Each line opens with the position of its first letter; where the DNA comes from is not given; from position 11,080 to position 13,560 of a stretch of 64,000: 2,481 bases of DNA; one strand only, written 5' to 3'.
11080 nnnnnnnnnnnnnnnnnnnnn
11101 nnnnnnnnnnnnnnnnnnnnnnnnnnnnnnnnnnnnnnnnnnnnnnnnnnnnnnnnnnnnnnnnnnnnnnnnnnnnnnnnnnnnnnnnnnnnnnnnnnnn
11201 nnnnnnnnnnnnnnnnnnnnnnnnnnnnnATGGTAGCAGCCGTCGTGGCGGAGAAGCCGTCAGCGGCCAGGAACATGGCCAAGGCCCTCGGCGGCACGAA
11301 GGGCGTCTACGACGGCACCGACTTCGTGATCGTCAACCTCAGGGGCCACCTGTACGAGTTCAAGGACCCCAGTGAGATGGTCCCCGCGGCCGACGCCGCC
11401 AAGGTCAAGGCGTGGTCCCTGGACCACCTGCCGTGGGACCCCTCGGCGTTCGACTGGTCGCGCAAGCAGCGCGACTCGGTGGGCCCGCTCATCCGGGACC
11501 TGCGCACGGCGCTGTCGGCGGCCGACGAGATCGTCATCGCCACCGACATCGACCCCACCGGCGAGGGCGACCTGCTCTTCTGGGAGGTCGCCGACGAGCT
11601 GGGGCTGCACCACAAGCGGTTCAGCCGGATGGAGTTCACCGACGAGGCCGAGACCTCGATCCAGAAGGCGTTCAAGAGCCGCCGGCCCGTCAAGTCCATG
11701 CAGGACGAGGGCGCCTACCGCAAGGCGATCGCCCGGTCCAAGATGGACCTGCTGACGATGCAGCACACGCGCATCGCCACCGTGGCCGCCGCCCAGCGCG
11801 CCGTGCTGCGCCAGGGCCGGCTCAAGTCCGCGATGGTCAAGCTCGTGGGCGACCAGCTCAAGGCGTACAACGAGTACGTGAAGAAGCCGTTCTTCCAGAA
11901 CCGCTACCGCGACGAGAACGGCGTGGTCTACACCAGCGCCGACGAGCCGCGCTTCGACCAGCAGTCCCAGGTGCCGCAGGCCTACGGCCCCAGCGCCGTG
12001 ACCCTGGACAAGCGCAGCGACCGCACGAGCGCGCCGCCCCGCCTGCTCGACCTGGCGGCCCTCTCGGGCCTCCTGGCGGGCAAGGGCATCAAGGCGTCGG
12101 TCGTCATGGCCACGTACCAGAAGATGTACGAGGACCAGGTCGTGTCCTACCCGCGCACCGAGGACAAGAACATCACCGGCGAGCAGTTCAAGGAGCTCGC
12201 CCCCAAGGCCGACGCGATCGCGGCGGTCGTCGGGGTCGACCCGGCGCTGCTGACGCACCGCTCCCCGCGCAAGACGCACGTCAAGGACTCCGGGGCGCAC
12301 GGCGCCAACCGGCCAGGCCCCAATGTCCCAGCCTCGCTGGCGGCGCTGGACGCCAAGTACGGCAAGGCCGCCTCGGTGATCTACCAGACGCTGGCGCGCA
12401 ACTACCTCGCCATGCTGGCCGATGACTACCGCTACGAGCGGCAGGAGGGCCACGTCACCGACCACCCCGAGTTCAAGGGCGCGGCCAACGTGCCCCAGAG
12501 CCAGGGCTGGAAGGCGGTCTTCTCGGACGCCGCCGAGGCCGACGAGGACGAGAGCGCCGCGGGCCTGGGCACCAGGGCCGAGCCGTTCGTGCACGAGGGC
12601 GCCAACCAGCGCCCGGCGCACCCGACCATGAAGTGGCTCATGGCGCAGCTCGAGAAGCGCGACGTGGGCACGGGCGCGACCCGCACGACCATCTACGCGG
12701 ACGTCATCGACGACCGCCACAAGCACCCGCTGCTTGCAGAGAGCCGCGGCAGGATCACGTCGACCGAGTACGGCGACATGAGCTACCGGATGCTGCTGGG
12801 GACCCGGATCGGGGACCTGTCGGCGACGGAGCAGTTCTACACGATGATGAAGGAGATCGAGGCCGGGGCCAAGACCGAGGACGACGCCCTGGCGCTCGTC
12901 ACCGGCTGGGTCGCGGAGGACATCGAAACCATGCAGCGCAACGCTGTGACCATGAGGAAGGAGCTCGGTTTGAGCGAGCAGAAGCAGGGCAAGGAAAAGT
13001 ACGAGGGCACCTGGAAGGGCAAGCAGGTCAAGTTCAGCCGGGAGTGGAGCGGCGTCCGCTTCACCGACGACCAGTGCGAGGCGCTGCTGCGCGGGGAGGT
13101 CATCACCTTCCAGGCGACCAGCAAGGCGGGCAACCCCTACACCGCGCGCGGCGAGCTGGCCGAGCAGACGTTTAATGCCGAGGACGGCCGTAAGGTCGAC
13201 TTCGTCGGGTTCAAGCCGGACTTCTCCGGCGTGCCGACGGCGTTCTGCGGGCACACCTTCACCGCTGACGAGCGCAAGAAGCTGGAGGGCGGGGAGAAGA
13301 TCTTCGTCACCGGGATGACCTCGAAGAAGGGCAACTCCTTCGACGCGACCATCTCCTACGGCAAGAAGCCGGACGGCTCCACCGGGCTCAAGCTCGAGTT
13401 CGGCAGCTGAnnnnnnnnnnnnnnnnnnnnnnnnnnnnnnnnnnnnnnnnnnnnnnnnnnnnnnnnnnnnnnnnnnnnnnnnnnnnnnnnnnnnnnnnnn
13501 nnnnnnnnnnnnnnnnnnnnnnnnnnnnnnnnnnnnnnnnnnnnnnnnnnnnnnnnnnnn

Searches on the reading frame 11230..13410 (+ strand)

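Call 9: search_protein_families(library=phrogs, proteins=[window:11230-13410:+], max_evalue=0.001)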
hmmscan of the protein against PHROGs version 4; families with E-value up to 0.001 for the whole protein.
window:11230-13410:+ (726 aa): 1 family
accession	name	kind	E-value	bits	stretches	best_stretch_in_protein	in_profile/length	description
phrog_13226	-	unknown function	5.1e-37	128.8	1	5-587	5-629/726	-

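Call 26: search_protein_families(library=pfam, proteins=[window:11230-13410:+], max_evalue=0.001)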
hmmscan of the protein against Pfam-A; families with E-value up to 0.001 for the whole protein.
window:11230-13410:+ (726 aa): 4 families
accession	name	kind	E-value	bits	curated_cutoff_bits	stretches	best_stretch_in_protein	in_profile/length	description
PF01131.25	Topoisom_bac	-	7e-34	117.9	35.1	1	159-554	3-410/411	DNA topoisomerase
PF01751.28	Toprim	-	6.3e-08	33.1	23.1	1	4-136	2-93/96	Toprim domain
PF13342.12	Toprim_Crpt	-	1.7e-07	31.5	32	1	669-724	7-59/60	C-terminal repeat of topoisomerase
PF13101.12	DUF3945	-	1.1e-06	28.7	21.9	1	672-701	21-50/50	Protein of unknown function (DUF3945)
